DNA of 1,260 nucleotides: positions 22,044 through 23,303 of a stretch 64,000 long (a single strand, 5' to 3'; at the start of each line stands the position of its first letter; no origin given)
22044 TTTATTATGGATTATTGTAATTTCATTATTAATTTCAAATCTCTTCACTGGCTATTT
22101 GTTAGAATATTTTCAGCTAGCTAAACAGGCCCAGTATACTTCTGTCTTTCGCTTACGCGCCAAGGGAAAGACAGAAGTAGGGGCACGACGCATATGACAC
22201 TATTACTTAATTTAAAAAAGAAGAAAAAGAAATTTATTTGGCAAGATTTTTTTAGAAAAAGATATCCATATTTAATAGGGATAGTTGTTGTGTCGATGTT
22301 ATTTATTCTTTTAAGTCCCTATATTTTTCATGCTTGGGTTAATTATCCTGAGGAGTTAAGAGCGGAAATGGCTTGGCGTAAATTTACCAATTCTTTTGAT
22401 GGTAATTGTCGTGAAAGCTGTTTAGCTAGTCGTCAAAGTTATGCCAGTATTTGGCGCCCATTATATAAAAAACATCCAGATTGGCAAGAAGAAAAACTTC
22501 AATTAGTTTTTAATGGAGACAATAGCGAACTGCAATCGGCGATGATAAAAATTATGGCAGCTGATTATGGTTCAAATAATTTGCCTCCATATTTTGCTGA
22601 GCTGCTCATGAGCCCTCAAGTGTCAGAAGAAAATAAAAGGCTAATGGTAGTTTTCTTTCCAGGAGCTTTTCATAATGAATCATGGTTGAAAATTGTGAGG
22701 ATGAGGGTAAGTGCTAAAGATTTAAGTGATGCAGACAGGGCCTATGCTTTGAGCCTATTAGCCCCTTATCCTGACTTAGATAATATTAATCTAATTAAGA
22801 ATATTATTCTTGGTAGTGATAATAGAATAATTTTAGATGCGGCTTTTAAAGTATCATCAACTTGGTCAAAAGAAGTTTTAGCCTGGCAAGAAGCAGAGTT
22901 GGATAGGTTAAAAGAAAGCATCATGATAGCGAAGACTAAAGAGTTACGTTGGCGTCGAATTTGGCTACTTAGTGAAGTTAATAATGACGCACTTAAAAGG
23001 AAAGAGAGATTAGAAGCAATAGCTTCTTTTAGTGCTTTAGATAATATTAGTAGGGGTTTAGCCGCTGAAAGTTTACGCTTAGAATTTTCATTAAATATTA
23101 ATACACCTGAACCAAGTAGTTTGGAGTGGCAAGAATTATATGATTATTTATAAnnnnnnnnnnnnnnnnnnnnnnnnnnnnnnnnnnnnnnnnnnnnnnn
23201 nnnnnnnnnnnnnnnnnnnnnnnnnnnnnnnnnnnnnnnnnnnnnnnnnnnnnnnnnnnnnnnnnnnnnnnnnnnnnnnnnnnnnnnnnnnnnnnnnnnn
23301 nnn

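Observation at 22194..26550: Two-gene operon: membrane-anchored helical-repeat protein plus a 1136-aa secreted amidase/LTD/poly-E/2xLamG chimera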

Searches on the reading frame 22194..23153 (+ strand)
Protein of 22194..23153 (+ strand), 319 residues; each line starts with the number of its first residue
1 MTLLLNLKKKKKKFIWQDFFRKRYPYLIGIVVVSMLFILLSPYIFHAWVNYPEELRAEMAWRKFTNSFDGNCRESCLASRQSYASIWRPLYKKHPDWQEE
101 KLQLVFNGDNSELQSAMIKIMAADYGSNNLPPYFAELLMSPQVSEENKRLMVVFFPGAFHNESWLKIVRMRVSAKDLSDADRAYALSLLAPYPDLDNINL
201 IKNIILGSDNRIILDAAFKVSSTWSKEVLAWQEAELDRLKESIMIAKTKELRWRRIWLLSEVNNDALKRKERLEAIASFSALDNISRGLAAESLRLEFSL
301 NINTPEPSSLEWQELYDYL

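Call 3: search_protein_families(library=pfam, proteins=[window:22194-23153:+], max_evalue=1)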
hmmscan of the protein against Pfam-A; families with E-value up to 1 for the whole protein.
window:22194-23153:+ (319 aa): 0 families

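Call 4: search_protein_families(library=ncbifam, proteins=[window:22194-23153:+], max_evalue=1)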
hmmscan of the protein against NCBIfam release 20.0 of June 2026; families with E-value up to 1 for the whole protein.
window:22194-23153:+ (319 aa): 2 families
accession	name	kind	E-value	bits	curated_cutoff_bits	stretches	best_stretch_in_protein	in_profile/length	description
TIGR04571.1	LmtA_Leptospira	exception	0.08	12.7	325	1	7-45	169-207/252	lipid A Kdo2 1-phosphate O-methyltransferase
NF041728.1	BPSL0761_fam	subfamily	0.27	11.3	35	1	174-202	24-52/55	BPSL0761 family protein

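Call 14: find_homologous_proteins(query=window:22194-23153:+)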
Query window:22194-23153:+ (319 aa): 24 proteins with E <= 0.001 among 2230 candidates.
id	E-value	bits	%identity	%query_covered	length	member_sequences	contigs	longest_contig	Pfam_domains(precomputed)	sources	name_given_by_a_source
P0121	1.9e-208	709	100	100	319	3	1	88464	-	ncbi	-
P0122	4.0e-162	557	79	100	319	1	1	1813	-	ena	-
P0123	2.5e-112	393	61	94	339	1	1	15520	-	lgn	-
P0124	2.0e-109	384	56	97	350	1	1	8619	-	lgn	-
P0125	4.6e-107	376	58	97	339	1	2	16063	-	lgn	-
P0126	3.0e-102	360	59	92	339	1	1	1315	-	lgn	-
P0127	1.0e-100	355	54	100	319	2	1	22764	-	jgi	jgi:hypothetical protein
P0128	1.2e-100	355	53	94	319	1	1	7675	-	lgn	-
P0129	6.6e-100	352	54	99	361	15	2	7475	-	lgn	-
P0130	1.1e-98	348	53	100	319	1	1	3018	-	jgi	-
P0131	2.4e-95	337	52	94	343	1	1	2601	-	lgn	-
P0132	7.9e-95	336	52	98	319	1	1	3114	-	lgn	-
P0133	4.8e-94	333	51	95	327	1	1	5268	-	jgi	jgi:hypothetical protein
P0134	4.5e-87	310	48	92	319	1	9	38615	-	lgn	-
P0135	9.0e-86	306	46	99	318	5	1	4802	-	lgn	-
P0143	1.5e-74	269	44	99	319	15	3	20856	PF13646.13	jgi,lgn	-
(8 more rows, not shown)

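Call 16: find_encoding_contigs(protein=P0121, flank=1000, max_places=2)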
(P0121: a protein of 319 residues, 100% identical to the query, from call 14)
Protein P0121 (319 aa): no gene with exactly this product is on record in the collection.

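Call 26: find_homologous_proteins(query=A1)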
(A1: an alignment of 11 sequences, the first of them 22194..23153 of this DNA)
Query A1 (11 sequences) (319 aa, profile of the alignment): 39 proteins with E <= 0.001 among 8000 candidates.
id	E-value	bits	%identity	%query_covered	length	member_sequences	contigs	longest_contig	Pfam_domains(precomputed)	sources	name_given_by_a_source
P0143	3.9e-136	472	44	99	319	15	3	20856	PF13646.13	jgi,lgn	-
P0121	3.6e-132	459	100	100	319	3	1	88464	-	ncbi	-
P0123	4.0e-132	458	61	94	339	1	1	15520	-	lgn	-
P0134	9.6e-131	454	48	92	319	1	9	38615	-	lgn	-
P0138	1.5e-128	447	44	98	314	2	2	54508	-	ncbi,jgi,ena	-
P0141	3.0e-123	429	44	97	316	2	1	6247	-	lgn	-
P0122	3.3e-122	426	79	100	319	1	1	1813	-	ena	-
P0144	3.6e-122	426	48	87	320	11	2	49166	-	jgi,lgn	-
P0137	4.1e-121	422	46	87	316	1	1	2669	-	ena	-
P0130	2.1e-120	420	53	100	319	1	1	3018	-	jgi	-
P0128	3.7e-120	419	53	94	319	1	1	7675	-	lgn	-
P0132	6.1e-120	418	52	98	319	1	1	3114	-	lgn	-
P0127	1.3e-119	417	54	100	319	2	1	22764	-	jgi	jgi:hypothetical protein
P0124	6.8e-118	412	56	97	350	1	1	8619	-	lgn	-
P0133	1.7e-117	410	51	95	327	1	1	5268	-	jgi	jgi:hypothetical protein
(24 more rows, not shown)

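Call 40: predict_structure(alignment_id=A3)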
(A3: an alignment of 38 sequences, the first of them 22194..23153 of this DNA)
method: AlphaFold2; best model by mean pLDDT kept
length: 319 residues; sequences in the alignment: 38
mean_pLDDT: 90.9   pTM: 0.76
mean pLDDT of the five models: 90.9, 90.5, 90.2, 89.5, 89.1
residues with pLDDT >= 90: 262; 70-90: 39; 50-70: 6; < 50: 12
segments of 3 or more residues with pLDDT < 50: 1-12
pLDDT, mean of each block of 10 residues (from residue 1): 44 64 91 92 73 92 94 89 95 93 95 95 92 92 92 92 95 96 96 97 97 96 93 97 95 95 93 97 97 96 93 92
secondary structure, 60 per line:
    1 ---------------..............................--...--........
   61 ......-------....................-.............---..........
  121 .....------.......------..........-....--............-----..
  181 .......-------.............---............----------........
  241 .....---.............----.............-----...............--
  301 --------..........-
elements in order: H16-45 H53-66 H74-93 H95-107 H111-125 H132-138 H145-154 H156-159 H162-173 H179-187 H195-207 H211-222 H233-245 H249-261 H266-278 H284-298 H309-318

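Call 63: search_protein_families(library=pfam, proteins=[P0143], max_evalue=0.01)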
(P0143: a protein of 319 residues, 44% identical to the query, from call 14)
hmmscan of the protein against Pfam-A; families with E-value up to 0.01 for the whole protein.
P0143 (319 aa): 1 family
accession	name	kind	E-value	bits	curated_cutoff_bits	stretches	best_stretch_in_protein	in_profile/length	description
PF13646.12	HEAT_2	-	1.2e-06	29.1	27.7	1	179-251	15-80/88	HEAT repeats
